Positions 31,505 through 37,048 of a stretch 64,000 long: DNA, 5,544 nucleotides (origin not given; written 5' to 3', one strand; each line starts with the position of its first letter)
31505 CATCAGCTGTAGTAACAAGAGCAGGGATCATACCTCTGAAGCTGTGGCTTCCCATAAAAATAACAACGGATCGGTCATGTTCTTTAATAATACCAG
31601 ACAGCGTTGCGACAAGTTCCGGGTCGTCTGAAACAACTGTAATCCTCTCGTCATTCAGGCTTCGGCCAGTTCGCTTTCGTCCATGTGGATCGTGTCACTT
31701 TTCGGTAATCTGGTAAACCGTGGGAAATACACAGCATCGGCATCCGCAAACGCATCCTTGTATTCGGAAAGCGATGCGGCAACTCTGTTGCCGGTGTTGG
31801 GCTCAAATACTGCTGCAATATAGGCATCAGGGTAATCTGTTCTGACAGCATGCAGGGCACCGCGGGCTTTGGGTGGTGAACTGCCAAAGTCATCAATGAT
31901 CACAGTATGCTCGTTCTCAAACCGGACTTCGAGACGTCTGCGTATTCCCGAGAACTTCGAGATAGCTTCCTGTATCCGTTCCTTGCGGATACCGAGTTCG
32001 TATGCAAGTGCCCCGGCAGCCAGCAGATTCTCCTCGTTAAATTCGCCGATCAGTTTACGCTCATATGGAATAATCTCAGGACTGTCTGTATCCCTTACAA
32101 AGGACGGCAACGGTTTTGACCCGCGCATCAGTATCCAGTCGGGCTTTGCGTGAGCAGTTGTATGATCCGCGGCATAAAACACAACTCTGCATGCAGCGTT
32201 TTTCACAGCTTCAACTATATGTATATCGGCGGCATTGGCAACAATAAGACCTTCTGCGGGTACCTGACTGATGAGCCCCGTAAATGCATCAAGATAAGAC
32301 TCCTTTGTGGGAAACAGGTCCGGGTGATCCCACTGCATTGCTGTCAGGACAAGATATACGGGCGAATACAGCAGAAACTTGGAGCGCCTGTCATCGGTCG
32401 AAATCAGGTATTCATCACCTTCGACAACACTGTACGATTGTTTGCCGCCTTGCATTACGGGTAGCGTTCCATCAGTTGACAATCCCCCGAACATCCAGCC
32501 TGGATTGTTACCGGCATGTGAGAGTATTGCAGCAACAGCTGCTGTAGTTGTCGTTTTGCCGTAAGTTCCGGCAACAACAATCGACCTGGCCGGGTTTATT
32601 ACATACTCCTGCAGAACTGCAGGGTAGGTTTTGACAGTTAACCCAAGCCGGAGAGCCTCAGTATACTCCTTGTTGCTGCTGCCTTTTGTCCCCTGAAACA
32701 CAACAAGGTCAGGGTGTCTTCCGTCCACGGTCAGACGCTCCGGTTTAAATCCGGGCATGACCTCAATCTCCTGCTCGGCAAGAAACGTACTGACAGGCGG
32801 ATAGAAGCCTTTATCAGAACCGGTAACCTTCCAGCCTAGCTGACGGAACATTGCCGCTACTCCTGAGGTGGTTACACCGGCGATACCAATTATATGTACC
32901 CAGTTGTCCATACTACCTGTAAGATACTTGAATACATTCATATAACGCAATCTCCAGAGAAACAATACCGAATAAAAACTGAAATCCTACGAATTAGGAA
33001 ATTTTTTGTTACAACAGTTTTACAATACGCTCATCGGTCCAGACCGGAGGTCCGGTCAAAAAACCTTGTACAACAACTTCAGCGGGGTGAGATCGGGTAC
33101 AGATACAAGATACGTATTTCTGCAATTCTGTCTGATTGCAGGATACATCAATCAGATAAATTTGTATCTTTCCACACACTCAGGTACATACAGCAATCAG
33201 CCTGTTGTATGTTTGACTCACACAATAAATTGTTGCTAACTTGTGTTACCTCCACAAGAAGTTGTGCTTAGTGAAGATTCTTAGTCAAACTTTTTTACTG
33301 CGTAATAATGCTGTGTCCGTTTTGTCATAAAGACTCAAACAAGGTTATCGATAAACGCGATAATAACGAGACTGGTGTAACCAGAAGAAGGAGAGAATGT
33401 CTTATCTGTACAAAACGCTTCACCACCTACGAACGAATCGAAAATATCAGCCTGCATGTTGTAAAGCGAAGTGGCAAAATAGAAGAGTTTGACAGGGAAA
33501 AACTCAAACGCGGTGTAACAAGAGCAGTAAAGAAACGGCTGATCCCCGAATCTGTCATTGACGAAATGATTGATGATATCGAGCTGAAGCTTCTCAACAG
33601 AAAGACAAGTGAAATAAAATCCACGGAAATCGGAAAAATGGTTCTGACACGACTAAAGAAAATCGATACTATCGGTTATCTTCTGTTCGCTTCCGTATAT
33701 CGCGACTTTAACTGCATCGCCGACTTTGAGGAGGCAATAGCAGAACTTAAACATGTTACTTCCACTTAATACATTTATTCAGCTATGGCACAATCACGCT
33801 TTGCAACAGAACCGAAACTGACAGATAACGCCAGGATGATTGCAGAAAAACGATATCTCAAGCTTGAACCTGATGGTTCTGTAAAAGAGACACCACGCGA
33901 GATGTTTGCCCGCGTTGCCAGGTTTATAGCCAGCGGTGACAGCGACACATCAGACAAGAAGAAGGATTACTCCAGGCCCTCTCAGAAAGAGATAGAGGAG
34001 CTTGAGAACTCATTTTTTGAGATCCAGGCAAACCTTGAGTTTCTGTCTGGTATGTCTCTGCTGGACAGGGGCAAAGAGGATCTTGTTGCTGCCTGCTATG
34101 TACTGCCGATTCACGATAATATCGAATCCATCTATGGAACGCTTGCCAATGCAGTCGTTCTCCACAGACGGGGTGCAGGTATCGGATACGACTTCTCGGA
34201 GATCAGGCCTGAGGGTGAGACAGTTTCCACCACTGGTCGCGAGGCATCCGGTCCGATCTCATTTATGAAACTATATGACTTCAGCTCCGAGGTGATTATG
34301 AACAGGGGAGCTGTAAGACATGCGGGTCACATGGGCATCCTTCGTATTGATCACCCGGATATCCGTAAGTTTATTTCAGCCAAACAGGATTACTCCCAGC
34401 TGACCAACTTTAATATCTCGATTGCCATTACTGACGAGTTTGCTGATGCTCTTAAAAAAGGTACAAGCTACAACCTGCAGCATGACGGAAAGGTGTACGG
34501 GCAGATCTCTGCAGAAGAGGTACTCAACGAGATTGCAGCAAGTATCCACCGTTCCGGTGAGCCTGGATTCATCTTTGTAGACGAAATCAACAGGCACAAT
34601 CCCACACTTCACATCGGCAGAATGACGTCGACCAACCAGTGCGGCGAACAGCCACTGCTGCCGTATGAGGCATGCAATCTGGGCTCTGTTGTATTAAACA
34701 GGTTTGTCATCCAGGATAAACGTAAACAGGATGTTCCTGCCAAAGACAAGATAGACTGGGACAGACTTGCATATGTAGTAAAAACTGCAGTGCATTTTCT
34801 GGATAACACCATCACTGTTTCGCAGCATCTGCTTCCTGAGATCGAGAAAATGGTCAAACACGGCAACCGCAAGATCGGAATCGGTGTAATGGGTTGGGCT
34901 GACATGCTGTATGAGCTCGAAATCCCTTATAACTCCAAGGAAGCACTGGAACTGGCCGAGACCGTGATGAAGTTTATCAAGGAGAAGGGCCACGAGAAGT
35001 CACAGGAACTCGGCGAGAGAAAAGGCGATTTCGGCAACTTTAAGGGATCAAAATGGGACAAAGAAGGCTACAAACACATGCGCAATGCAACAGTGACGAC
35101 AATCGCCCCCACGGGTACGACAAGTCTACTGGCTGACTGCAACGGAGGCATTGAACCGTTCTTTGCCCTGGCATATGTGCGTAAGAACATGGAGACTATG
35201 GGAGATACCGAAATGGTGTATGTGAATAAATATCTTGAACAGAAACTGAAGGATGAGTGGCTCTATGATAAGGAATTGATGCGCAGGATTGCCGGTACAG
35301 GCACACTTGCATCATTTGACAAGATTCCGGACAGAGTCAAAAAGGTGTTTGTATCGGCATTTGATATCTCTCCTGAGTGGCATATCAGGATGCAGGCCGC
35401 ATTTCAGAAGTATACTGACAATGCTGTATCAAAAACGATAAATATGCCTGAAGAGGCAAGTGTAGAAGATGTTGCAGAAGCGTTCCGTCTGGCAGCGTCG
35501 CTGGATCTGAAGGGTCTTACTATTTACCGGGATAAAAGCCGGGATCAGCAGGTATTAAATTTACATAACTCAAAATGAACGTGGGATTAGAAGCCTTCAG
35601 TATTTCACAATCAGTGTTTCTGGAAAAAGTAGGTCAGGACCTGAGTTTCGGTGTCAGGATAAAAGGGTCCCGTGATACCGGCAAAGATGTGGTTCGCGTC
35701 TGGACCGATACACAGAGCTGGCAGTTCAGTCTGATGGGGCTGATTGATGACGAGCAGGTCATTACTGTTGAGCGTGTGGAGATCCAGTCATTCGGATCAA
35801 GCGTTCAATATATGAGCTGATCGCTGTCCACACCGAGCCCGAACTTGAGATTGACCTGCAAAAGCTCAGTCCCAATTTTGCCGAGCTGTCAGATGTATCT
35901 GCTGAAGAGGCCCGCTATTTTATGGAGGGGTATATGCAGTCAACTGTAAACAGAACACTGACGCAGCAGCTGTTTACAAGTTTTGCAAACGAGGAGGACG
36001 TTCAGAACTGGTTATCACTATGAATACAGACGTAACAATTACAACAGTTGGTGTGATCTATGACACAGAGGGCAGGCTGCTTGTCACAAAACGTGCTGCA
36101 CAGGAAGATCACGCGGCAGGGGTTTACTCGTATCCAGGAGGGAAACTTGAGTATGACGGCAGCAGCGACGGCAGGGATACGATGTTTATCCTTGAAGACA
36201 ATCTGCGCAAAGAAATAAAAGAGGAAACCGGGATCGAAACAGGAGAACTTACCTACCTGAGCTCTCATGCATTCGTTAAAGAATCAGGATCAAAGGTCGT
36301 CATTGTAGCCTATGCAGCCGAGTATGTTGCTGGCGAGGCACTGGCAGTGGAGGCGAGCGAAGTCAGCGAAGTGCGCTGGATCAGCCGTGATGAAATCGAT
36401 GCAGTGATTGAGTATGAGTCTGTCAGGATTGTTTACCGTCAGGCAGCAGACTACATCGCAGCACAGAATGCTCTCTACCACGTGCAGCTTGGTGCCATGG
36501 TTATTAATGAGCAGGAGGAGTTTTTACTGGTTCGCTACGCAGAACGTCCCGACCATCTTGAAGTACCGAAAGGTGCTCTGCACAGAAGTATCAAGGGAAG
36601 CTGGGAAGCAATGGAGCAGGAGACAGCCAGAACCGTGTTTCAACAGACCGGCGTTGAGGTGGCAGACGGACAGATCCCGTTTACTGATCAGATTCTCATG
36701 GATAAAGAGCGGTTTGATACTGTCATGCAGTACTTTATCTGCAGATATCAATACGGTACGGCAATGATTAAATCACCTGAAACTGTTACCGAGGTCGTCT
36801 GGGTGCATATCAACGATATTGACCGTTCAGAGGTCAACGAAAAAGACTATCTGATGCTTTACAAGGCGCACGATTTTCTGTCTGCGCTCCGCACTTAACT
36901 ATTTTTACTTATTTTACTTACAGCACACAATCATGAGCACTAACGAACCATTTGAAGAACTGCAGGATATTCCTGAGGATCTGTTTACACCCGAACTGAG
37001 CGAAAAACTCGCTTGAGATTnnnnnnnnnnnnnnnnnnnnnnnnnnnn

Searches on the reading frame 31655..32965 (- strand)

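Call 32: search_protein_families(library=pfam, proteins=[window:31655-32965:-], max_evalue=0.001)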
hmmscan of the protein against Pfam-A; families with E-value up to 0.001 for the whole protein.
window:31655-32965:- (436 aa): 3 families
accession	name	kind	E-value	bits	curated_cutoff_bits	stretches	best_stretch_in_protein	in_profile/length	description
PF08245.18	Mur_ligase_M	-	1e-18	68.4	24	1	131-321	1-200/200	Mur ligase middle domain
PF01225.30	Mur_ligase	-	2e-11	44.5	21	1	23-121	2-90/95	Mur ligase family, catalytic domain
PF02875.26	Mur_ligase_C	-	8.6e-05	23.8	28.4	1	343-415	1-75/127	Mur ligase, glutamate ligase domain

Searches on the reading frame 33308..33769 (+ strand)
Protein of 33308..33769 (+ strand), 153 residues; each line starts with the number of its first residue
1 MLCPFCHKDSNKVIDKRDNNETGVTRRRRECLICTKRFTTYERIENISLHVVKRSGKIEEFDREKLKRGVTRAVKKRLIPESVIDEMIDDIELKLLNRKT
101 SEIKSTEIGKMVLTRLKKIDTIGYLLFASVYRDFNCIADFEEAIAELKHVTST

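Call 32: search_protein_families(library=pfam, proteins=[window:33308-33769:+], max_evalue=0.001)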
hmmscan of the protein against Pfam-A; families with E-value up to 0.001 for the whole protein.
window:33308-33769:+ (153 aa): 2 families
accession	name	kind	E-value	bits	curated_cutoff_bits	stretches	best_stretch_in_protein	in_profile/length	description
PF03477.21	ATP-cone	-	1.6e-18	67.4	25.8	1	50-134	2-85/88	ATP cone domain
PF22811.2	Zn_ribbon_NrdR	-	1.7e-16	60.3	27.2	1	1-42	1-42/42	Transcriptional repressor NrdR-like, N-terminal domain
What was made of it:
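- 33308..33769 (+): nrdR (Zn-ribbon + ATP-cone repressor of RNR genes). Pfam Zn_ribbon_NrdR 1.7e-16 and ATP-cone 1.6e-18 (call 32).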

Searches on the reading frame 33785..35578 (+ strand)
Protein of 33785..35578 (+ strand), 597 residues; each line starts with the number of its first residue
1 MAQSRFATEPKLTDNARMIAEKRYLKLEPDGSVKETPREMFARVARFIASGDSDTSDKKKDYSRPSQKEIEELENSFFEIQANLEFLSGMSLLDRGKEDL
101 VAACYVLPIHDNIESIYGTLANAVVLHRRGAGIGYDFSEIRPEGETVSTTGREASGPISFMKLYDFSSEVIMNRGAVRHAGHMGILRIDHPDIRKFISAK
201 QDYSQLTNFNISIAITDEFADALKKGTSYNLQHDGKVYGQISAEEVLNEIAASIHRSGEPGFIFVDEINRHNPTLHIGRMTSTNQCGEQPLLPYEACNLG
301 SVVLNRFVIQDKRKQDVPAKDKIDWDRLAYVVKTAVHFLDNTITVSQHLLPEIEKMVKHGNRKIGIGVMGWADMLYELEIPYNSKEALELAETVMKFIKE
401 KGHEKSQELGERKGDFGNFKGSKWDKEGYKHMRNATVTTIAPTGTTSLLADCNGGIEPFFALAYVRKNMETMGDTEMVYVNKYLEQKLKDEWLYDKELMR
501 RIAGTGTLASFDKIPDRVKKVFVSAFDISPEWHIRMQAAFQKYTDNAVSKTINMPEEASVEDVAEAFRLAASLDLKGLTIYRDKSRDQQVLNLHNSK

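Call 3: search_protein_families(library=pfam, proteins=[window:33785-35578:+], max_evalue=0.01)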
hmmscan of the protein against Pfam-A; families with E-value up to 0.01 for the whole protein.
window:33785-35578:+ (597 aa): 2 families
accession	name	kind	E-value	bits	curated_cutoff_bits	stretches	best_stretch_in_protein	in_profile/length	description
PF02867.20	Ribonuc_red_lgC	-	1.2e-118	397.5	23.9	1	102-581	1-523/523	Ribonucleotide reductase, barrel domain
PF00317.26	Ribonuc_red_lgN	-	3.9e-09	36.9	28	1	11-87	2-63/77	Ribonucleotide reductase, all-alpha domain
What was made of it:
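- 33785..35578 (+): Third NrdJ paralogue ('core 3'), 597 aa, with no TSCPD domain and no zinc-finger tail; finger loop is NQCGE. Pfam lgN+lgC (call 3).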

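Call 4: search_protein_families(library=ncbifam, proteins=[window:33785-35578:+], max_evalue=0.01)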
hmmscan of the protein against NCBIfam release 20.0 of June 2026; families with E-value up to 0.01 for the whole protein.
window:33785-35578:+ (597 aa): 21 families
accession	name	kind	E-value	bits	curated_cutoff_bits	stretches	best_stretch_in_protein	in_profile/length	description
NF006417.0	PRK08665.1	equivalog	2e-221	737.3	961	1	7-595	7-577/759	vitamin B12-dependent ribonucleotide reductase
NF005010.0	PRK06406.1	subfamily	3.5e-184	614.1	1125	2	66-592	212-726/771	vitamin B12-dependent ribonucleotide reductase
TIGR02504.1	NrdJ_Z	equivalog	1.6e-177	591.7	399.95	1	19-591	4-606/606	adenosylcobalamin-dependent ribonucleoside-diphosphate reductase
NF006207.0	PRK08332.1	equivalog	1.3e-102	344.2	2400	3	431-593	1405-1564/1684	vitamin B12-dependent ribonucleotide reductase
TIGR02506.1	NrdE_NrdA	equivalog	2.7e-84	283.8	341.05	3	232-426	237-429/616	ribonucleoside-diphosphate reductase subunit alpha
NF005122.0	PRK06556.1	equivalog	2.8e-83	280.2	859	3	428-595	540-712/960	vitamin B12-dependent ribonucleotide reductase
NF005401.0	PRK06948.1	subfamily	1.8e-70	238.2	906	1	98-591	83-591/604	ribonucleotide reductase-like protein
NF005991.0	PRK08115.1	equivalog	8.8e-65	219.1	854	3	235-423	427-607/858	vitamin B12-dependent ribonucleotide reductase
NF006577.0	PRK09102.1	equivalog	1.1e-64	218.8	620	1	11-589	24-575/604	ribonucleoside-diphosphate reductase subunit alpha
NF005544.0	PRK07207.1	equivalog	6.4e-62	209.6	965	3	230-426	532-722/965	ribonucleoside-diphosphate reductase subunit alpha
NF005736.0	PRK07562.1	equivalog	1.3e-57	195.2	1737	4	208-421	396-602/1222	vitamin B12-dependent ribonucleotide reductase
NF005101.0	PRK06539.1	equivalog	5.8e-55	186.7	988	3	237-426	392-574/822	ribonucleoside-diphosphate reductase subunit alpha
NF009029.0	PRK12365.1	equivalog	3.2e-50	171.1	1350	3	236-426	621-804/1046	ribonucleoside-diphosphate reductase subunit alpha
NF006279.0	PRK08447.1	equivalog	1e-40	139.9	1082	3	22-202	147-313/789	ribonucleoside-diphosphate reductase subunit alpha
TIGR02510.1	NrdE-prime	equivalog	1.5e-40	139.2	602.25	1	99-579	85-537/560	ribonucleoside-diphosphate reductase subunit alpha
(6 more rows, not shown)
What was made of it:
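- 33785..35578 (+): NrdJ_Z score 591.7 against a cutoff of 399.95 (call 4).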

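Call 18: find_homologous_proteins(query=window:33785-35578:+, max_evalue=1e-30)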
Query window:33785-35578:+ (597 aa): 8000 proteins with E <= 1e-30 among 8000 candidates; the best 120 are listed.
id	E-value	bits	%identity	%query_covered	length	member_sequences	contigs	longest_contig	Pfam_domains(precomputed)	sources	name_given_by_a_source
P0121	0.0e+0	1209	88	99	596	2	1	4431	PF02867.21,PF00317.27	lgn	-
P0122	0.0e+0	1115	82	99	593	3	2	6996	PF02867.21,PF00317.27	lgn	-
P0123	0.0e+0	1113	81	99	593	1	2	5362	PF02867.21,PF00317.27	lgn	-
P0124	0.0e+0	1113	81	99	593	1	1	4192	PF02867.21,PF00317.27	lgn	-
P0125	0.0e+0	1089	78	99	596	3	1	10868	PF02867.21,PF00317.27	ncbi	-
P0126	0.0e+0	1078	77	99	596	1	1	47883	PF02867.21,PF00317.27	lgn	-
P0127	0.0e+0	1075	76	99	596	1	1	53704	PF02867.21,PF00317.27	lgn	-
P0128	0.0e+0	1058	77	99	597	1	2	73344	PF02867.21,PF00317.27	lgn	-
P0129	0.0e+0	1051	76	99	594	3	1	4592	PF02867.21,PF00317.27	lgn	-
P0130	0.0e+0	1050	76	99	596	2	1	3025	PF02867.21,PF00317.27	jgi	jgi:ribonucleoside-diphosphate reductase alpha chain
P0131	0.0e+0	1050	75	100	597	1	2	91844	PF02867.21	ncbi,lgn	ncbi:MAG: adenosylcobalamin-dependent ribonucleoside-diphosphate reductase [Candidatus Dojkabacteria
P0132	0.0e+0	1019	74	99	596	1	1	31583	PF02867.21,PF00317.27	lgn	-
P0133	2.6e-298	1008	78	93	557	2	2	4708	PF02867.21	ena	-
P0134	6.6e-297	1004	73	98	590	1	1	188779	PF02867.21,PF00317.27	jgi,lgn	jgi:ribonucleoside-diphosphate reductase alpha chain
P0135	6.1e-296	1001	73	98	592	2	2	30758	PF02867.21,PF00317.27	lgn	-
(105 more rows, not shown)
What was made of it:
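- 33785..35578 (+): At least 120 homologue clusters of ~590 aa (call 18).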

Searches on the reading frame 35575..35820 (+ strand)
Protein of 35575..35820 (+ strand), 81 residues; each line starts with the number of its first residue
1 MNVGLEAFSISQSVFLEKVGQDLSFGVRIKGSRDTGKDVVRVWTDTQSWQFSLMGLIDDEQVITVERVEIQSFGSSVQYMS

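Call 3: search_protein_families(library=pfam, proteins=[window:35575-35820:+], max_evalue=0.01)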
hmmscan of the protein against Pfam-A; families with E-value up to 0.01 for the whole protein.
window:35575-35820:+ (81 aa): 0 families

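Call 4: search_protein_families(library=ncbifam, proteins=[window:35575-35820:+], max_evalue=0.01)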
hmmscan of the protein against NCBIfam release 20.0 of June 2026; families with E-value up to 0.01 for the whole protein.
window:35575-35820:+ (81 aa): 0 families

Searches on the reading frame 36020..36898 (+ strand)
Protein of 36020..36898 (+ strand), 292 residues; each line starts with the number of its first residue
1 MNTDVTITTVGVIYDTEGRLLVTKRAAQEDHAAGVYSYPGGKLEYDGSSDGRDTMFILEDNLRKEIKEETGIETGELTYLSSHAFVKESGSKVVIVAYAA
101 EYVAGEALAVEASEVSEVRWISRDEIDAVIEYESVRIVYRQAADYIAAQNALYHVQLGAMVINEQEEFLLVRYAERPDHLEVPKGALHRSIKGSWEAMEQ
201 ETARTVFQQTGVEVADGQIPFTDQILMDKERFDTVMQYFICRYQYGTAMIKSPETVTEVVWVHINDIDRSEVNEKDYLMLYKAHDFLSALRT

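Call 3: search_protein_families(library=pfam, proteins=[window:36020-36898:+], max_evalue=0.01)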
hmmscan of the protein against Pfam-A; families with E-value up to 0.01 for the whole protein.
window:36020-36898:+ (292 aa): 2 families
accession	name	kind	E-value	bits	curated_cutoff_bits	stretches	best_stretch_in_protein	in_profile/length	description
PF00293.34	NUDIX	-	1.8e-19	70.5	21.1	2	9-126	6-118/134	NUDIX domain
PF14815.12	NUDIX_4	-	1.2e-06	28.7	35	1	9-128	1-100/113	NUDIX domain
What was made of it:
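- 36020..36898 (+): NUDIX hydrolase (two NUDIX stretches, MutT-like), a conserved member of the operon. Pfam NUDIX 1.8e-19, 2 stretches (call 3).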

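Call 4: search_protein_families(library=ncbifam, proteins=[window:36020-36898:+], max_evalue=0.01)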
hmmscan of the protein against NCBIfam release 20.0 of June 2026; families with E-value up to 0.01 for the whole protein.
window:36020-36898:+ (292 aa): 12 families
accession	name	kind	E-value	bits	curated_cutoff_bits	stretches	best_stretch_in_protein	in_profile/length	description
NF008044.0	PRK10776.1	equivalog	3e-11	43.3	148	1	9-128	7-112/130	8-oxo-dGTP diphosphatase MutT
NF041652.1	Nud_hyd_Dein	equivalog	1.8e-10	41.3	200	1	6-138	12-139/152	Nudix hydrolase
NF007834.0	PRK10546.1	equivalog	2.3e-09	37.2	156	1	7-124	4-107/135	pyrimidine (deoxy)nucleoside triphosphate diphosphatase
TIGR00586.1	mutt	equivalog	2.5e-09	37.2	97.9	1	9-127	8-112/129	8-oxo-dGTP diphosphatase MutT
NF006530.0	PRK08999.1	equivalog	2.7e-09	36.5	245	1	7-126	7-112/315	Nudix family hydrolase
NF001299.0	PRK00241.1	equivalog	1.2e-08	34.8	158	1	58-130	174-242/263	NAD(+) diphosphatase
NF011922.0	PRK15393.1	equivalog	7.6e-06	25.7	152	1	10-128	42-149/182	NUDIX hydrolase YfcD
NF041653.1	Nud_hyd_Meth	equivalog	1.2e-05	25.2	300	0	12-134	33-146/170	Nudix hydrolase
TIGR02705.1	nudix_YtkD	equivalog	0.00035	20.1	154.4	1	10-101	27-102/156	RNA deprotection pyrophosphohydrolase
NF002995.0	PRK03759.1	equivalog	0.0011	18.7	127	0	13-132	42-156/185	isopentenyl-diphosphate Delta-isomerase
NF052459.1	OxoGTPPhMutT1Mycb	equivalog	0.0044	16.2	475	0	64-148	50-131/292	8-oxo-(d)GTP phosphatase MutT1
NF007980.0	PRK10707.1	equivalog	0.0069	16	134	0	10-94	36-113/192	CoA pyrophosphatase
